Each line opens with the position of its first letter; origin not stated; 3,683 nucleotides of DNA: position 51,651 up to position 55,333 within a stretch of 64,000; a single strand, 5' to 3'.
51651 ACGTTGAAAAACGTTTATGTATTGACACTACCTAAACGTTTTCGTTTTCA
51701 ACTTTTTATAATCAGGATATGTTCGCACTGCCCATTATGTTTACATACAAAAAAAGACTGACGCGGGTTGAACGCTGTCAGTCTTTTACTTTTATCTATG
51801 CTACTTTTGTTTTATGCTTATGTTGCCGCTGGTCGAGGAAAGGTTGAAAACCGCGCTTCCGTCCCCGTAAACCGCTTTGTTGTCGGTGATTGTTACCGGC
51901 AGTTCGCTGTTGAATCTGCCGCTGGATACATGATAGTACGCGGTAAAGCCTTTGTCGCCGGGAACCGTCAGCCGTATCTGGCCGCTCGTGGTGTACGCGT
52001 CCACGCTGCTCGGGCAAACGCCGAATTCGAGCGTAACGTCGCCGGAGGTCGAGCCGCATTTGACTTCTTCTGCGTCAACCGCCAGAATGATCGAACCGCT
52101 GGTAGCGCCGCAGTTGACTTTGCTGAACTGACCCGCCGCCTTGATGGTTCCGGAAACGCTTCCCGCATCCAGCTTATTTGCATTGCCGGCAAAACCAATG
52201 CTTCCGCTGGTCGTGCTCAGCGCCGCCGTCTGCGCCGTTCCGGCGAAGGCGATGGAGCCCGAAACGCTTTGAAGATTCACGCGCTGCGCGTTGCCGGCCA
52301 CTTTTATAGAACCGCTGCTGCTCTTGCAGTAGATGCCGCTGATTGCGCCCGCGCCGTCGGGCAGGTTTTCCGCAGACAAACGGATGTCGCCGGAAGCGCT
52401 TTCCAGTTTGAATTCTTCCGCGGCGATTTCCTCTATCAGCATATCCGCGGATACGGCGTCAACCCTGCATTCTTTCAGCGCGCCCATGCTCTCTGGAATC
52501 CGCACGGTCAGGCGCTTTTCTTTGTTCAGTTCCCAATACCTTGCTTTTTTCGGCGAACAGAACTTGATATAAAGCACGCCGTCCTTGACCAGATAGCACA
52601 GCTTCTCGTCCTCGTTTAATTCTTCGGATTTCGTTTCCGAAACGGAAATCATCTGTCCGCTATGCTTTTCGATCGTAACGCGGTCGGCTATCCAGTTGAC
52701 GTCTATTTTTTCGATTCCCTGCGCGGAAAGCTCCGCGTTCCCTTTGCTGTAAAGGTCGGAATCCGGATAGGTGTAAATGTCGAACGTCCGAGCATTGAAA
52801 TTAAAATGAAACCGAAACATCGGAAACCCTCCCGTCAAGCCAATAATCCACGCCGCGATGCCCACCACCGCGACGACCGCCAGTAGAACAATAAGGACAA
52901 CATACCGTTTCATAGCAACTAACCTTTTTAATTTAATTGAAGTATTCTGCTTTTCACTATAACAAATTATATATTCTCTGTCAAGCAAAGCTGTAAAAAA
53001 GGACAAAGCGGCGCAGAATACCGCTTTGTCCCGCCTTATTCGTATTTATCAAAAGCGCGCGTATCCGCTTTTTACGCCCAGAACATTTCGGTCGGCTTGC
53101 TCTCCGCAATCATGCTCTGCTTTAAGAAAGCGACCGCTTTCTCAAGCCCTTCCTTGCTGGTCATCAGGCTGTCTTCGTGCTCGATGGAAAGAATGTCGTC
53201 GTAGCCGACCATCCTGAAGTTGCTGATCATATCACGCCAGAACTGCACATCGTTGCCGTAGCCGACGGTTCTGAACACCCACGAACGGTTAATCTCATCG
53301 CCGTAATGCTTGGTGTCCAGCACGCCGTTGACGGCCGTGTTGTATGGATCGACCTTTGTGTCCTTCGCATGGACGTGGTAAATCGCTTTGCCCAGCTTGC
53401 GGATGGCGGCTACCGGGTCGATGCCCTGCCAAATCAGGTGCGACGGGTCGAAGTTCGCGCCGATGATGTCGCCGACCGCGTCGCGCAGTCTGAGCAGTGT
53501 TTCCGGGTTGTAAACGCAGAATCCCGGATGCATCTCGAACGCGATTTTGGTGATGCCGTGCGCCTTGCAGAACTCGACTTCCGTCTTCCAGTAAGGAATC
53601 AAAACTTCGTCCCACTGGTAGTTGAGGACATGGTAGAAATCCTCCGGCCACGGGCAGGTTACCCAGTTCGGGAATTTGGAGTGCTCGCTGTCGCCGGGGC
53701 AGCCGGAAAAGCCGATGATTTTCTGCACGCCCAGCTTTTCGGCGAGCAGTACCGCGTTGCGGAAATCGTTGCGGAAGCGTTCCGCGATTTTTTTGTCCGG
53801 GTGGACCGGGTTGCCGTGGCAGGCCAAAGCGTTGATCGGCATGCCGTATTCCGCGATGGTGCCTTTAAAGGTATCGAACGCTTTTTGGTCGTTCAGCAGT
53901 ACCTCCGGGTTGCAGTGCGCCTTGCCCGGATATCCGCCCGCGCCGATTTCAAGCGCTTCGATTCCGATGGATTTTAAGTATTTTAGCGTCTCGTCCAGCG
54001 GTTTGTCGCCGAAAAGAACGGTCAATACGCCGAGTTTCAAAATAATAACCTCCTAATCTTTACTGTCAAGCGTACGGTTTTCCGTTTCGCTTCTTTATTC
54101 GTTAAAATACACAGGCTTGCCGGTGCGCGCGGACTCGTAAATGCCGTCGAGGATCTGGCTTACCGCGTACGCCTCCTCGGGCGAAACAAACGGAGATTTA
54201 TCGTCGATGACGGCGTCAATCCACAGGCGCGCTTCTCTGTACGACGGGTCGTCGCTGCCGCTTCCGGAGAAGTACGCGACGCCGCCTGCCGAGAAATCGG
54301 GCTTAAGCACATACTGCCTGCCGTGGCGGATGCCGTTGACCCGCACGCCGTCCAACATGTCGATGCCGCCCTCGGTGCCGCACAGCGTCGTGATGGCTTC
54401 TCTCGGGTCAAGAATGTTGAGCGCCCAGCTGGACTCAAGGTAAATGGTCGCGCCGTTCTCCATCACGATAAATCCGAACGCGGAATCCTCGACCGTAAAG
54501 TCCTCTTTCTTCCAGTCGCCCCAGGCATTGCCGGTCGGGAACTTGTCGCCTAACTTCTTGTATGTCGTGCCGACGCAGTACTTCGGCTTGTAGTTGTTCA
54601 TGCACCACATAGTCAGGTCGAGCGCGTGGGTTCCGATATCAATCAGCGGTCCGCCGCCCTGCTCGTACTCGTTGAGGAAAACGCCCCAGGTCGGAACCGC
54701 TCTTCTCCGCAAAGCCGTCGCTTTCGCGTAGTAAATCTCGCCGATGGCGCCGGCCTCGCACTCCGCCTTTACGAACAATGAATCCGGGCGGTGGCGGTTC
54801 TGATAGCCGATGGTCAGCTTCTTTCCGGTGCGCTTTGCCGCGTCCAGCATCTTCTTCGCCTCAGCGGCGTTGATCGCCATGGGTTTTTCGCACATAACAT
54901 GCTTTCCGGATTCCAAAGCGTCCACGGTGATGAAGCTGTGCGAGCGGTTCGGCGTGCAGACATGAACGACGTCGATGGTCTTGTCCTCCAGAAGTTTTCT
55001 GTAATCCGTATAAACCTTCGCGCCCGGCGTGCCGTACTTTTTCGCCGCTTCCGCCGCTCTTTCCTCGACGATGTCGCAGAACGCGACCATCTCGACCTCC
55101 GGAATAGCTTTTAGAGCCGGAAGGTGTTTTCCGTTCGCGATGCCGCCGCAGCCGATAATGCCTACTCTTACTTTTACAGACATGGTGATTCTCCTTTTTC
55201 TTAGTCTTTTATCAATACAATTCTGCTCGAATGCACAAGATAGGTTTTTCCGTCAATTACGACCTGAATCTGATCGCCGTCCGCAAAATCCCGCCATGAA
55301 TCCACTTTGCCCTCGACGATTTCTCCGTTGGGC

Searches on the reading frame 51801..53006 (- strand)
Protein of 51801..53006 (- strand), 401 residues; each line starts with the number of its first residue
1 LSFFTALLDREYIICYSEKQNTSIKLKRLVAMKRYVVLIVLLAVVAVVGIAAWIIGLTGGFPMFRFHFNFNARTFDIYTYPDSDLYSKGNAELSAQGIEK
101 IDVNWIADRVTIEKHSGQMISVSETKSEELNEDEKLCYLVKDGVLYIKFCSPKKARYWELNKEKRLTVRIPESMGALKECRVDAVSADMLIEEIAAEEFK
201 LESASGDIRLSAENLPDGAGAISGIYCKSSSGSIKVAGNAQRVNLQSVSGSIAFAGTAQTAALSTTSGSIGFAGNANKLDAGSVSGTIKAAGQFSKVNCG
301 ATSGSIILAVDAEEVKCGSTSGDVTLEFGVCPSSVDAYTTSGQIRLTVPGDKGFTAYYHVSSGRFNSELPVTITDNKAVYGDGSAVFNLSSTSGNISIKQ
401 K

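Call 22: search_protein_families(library=ncbifam, proteins=[window:51801-53006:-], max_evalue=0.00001)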
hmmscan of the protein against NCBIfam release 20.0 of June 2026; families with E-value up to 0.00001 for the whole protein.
window:51801-53006:- (401 aa): 1 family
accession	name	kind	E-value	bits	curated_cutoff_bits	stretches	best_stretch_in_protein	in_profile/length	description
NF049997.1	LiaG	equivalog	8.1e-17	61.3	285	1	276-398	158-286/286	LiaG family protein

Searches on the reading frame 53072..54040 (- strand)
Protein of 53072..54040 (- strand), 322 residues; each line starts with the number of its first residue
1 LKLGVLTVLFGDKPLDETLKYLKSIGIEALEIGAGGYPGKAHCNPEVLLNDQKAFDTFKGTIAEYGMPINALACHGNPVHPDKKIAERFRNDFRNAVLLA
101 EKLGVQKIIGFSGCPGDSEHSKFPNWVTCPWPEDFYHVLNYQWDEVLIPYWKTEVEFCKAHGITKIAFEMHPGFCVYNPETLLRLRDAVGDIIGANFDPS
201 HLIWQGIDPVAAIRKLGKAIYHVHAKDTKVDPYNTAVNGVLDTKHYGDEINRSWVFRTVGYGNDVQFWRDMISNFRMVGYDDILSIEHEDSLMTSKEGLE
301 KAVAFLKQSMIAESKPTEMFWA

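Call 22: search_protein_families(library=ncbifam, proteins=[window:53072-54040:-], max_evalue=0.00001)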
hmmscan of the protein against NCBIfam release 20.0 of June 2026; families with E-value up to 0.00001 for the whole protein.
window:53072-54040:- (322 aa): 1 family
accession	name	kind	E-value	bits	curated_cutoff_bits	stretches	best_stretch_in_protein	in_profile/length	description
TIGR04379.1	myo_inos_iolE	equivalog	1.7e-09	37.6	290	1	155-236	139-220/290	myo-inosose-2 dehydratase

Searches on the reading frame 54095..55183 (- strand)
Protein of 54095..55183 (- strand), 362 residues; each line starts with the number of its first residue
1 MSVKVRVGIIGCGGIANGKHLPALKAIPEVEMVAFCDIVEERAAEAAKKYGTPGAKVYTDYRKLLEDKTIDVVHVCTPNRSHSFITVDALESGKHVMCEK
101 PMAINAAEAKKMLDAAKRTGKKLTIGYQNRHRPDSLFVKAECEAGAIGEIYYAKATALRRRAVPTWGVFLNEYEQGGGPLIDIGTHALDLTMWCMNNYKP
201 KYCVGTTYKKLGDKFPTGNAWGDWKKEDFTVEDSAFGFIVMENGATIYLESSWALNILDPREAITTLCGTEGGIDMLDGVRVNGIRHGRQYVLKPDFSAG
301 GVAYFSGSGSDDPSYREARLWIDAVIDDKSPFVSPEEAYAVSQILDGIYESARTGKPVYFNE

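Call 22: search_protein_families(library=ncbifam, proteins=[window:54095-55183:-], max_evalue=0.00001)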
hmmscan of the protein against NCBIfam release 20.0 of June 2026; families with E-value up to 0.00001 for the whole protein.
window:54095-55183:- (362 aa): 10 families
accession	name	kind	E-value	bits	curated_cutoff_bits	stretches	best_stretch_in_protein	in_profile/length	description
NF052479.1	LevoglcsnDh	equivalog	3.9e-35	121.3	650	1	23-251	21-265/386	levoglucosan dehydrogenase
TIGR04380.1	myo_inos_iolG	equivalog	8.4e-32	110.3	355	1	4-197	1-187/330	inositol 2-dehydrogenase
NF040723.1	UDP-GlcNAcDh_Arch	equivalog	3.5e-29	102.3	450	1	5-196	1-178/302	UDP-N-acetylglucosamine 3-dehydrogenase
NF008607.0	PRK11579.1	subfamily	9.1e-23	80.8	330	1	1-192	1-186/346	oxidoreductase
NF052679.1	InsChiInosDhIolG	equivalog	9.7e-21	74.2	540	1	4-156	2-154/343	bifunctional inositol 2-dehydrogenase/D-chiro-inositol 1-dehydrogenase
NF058561.1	BT_2158_fam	equivalog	2.6e-20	72.5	750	1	4-170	35-193/487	glycoside 3-dehydrogenase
NF041392.1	XylDh_Gfo6_Halo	equivalog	1.5e-18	66.7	350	1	4-154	16-167/350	D-xylose 1-dehydrogenase Gfo6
NF007574.0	PRK10206.1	equivalog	1.5e-14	53.8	352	1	7-151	5-147/345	oxidoreductase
NF058563.1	BT_2159_fam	equivalog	2e-14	53.4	650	1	5-198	1-187/350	disaccharide 3-dehydrogenase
NF009830.0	PRK13304.1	equivalog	2.1e-07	30.7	267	1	5-122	2-115/265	aspartate dehydrogenase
